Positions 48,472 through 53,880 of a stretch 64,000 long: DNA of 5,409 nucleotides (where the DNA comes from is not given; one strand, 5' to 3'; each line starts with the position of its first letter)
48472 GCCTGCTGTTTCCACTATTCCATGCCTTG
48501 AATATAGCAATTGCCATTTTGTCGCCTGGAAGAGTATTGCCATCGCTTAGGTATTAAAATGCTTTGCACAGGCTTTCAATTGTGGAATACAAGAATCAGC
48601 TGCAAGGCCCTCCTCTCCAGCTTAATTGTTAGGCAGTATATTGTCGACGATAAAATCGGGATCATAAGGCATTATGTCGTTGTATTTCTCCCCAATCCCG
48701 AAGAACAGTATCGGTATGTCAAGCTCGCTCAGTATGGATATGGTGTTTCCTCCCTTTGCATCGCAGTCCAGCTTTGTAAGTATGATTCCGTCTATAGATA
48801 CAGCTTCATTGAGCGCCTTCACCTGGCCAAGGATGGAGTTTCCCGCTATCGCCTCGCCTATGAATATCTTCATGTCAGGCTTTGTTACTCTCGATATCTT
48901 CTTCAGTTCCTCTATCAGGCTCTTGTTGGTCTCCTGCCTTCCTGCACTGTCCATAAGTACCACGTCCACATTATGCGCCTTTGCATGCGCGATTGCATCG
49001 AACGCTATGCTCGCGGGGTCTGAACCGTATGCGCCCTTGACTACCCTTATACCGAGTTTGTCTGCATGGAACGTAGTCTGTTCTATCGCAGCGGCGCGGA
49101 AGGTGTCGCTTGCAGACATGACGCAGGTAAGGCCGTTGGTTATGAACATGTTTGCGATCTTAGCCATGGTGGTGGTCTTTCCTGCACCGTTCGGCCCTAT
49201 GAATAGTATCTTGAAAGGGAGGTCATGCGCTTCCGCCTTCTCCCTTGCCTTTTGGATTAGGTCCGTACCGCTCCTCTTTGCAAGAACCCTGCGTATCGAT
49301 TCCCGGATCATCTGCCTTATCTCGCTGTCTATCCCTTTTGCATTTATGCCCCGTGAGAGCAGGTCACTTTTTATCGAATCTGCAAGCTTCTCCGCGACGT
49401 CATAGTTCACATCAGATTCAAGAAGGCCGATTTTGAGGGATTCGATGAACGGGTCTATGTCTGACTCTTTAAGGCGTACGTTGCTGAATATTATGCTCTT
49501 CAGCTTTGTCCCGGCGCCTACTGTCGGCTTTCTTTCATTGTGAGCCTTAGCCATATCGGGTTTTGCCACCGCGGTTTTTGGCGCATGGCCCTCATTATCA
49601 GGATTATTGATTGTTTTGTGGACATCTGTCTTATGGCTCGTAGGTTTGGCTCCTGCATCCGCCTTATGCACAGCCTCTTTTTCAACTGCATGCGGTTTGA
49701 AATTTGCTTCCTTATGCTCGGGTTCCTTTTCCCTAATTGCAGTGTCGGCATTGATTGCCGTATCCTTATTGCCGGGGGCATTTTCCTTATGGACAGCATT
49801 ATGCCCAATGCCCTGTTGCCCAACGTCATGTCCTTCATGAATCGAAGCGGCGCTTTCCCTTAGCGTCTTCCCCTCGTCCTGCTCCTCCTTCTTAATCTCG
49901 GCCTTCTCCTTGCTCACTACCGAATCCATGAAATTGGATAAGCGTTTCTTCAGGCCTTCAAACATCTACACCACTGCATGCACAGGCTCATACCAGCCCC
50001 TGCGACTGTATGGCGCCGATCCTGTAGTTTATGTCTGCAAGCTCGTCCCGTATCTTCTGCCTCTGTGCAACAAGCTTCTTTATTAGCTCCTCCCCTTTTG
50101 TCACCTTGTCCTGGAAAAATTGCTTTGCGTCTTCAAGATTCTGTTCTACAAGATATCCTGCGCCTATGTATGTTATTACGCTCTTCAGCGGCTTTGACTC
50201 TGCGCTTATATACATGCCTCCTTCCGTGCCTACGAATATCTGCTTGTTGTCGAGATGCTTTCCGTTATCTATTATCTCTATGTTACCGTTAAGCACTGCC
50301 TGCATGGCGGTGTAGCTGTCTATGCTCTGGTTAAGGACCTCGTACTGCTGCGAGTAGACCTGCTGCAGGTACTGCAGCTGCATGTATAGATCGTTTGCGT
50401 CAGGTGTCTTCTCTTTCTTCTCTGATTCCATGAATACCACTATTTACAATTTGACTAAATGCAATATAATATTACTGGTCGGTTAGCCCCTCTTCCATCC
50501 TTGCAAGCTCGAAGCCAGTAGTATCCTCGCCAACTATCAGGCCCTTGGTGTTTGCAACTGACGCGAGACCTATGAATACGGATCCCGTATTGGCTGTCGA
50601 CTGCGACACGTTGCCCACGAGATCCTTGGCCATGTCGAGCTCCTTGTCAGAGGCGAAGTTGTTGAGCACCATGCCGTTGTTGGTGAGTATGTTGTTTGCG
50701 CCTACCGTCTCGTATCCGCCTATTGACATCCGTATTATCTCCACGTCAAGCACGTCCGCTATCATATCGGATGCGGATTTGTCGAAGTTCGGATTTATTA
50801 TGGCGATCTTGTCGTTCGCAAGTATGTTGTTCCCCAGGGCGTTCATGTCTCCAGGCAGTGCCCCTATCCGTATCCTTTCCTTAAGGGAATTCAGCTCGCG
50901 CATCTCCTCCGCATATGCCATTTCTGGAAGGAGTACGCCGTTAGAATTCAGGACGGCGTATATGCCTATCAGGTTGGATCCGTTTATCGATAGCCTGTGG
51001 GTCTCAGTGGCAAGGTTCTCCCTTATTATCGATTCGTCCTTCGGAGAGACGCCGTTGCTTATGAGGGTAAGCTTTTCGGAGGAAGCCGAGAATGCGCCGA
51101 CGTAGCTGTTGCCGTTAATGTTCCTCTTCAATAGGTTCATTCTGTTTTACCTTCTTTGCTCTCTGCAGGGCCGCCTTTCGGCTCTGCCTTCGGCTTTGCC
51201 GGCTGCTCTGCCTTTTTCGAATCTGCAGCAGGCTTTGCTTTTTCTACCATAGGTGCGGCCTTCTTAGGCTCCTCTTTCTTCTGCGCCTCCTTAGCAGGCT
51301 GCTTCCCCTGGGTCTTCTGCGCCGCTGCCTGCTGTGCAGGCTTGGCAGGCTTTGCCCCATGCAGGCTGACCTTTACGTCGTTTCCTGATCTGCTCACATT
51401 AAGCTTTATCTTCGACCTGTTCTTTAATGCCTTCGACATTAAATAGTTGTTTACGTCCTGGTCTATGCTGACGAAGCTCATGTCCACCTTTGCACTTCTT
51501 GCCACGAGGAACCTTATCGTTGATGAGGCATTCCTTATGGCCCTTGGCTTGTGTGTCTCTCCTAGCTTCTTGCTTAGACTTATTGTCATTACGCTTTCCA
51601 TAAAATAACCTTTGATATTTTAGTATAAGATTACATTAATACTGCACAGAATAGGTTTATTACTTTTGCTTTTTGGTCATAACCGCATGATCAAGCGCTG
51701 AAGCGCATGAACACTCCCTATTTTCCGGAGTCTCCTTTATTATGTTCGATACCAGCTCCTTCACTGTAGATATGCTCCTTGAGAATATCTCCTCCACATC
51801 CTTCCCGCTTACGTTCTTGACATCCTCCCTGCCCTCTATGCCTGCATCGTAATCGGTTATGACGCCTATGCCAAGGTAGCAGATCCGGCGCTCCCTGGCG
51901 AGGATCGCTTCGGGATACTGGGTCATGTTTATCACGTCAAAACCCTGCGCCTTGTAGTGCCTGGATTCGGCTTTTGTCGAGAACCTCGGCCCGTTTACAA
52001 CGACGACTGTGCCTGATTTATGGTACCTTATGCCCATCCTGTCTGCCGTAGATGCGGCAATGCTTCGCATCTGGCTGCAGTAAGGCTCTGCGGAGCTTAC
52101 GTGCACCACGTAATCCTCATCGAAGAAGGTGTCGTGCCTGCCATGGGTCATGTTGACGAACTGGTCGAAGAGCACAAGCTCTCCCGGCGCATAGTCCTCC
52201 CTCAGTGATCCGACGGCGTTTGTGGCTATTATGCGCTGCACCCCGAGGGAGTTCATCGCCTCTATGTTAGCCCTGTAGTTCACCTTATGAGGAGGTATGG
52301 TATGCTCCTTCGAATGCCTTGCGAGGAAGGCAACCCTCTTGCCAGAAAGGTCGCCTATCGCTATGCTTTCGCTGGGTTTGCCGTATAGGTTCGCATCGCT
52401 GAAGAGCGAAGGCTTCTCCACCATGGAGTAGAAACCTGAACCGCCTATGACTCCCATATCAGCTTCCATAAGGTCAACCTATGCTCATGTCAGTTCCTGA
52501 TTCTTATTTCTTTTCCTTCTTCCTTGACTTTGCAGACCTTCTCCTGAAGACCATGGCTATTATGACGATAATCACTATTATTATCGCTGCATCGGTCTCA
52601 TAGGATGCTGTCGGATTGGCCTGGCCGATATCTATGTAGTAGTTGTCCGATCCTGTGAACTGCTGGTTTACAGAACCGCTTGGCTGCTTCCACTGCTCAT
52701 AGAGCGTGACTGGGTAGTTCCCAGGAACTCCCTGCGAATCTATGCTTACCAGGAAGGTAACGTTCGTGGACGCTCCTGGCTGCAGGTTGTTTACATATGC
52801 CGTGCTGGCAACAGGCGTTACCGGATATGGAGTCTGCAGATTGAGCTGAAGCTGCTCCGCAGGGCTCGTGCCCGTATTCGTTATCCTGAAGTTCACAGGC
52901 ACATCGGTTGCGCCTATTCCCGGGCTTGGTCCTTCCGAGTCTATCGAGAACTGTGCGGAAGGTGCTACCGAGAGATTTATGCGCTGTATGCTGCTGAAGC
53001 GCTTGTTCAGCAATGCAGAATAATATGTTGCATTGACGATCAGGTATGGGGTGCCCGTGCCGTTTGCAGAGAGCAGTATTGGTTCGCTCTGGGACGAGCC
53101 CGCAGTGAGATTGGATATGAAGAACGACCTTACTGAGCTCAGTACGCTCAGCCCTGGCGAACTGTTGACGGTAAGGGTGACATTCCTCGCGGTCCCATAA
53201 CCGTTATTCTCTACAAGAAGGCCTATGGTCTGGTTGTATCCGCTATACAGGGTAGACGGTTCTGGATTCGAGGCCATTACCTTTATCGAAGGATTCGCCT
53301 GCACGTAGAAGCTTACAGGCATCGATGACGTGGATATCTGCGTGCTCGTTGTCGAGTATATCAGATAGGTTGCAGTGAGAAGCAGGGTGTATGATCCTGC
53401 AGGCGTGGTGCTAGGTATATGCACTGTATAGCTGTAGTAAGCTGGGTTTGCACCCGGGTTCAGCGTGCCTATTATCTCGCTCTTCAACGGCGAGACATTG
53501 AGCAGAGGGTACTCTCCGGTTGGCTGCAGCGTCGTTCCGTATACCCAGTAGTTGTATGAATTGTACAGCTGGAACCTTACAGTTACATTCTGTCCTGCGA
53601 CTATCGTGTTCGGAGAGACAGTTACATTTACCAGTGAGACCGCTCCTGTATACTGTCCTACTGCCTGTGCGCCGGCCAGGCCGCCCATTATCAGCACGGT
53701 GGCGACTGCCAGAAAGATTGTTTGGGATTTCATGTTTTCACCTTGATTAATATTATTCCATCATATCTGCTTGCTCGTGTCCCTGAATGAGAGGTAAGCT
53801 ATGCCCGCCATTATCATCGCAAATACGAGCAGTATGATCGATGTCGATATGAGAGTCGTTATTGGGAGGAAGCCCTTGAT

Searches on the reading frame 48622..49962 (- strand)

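Call 94: search_protein_families(library=pfam, proteins=[window:48622-49962:-], max_evalue=0.001)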
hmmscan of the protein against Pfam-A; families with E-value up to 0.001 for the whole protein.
window:48622-49962:- (446 aa): 4 families
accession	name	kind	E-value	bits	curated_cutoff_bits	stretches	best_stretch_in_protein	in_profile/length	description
PF00448.28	SRP54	-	2.1e-65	220.5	22.7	1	250-443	2-195/196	SRP54-type protein, GTPase domain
PF02881.24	SRP54_N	-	4.1e-08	33.8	22.4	1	152-221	3-73/75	SRP54-type protein, helical bundle domain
PF13207.12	AAA_17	-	4.7e-06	27.4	27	1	256-368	2-108/136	AAA domain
PF13604.12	AAA_30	-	0.00022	21.5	27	1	253-302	22-72/191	AAA domain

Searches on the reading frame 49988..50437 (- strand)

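Call 94: search_protein_families(library=pfam, proteins=[window:49988-50437:-], max_evalue=0.001)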
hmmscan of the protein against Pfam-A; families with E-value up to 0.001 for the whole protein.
window:49988-50437:- (149 aa): 1 family
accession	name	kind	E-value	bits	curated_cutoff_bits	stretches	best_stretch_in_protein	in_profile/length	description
PF02996.22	Prefoldin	-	1.5e-14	54.4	23.2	1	28-141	1-115/120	Prefoldin subunit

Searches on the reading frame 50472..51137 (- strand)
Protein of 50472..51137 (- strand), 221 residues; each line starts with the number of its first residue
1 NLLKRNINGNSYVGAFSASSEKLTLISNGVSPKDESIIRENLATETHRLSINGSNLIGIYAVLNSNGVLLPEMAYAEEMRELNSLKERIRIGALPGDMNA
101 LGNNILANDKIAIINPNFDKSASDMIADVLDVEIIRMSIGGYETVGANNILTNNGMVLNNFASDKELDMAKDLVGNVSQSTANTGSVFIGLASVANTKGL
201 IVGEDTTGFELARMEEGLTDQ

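Call 94: search_protein_families(library=pfam, proteins=[window:50472-51137:-], max_evalue=0.001)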
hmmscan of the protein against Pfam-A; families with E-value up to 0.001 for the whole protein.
window:50472-51137:- (221 aa): 1 family
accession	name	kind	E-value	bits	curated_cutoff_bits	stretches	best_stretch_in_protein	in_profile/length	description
PF01912.23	eIF-6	-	2.4e-50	171.1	25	1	6-199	3-196/197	eIF-6 family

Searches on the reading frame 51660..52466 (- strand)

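Call 94: search_protein_families(library=pfam, proteins=[window:51660-52466:-], max_evalue=0.001)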
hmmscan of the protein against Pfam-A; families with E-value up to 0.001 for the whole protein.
window:51660-52466:- (268 aa): 1 family
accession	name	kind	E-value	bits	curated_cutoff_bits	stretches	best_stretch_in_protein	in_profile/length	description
PF01048.26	PNP_UDP_1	-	1.2e-42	146.3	25.1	1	5-243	3-232/233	Phosphorylase superfamily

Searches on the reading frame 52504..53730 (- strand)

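Call 70: search_protein_families(library=pfam, proteins=[window:52504-53730:-], max_evalue=0.00001)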
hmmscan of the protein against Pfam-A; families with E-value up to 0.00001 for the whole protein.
window:52504-53730:- (408 aa): 2 families
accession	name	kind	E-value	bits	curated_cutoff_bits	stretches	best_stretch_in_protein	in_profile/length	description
PF10633.15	NPCBM_assoc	-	1e-11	45.3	24.4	1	277-343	7-73/78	NPCBM-associated, NEW3 domain of alpha-galactosidase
PF07705.17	CARDB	-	5.5e-11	43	22.7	1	265-340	9-78/101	CARDB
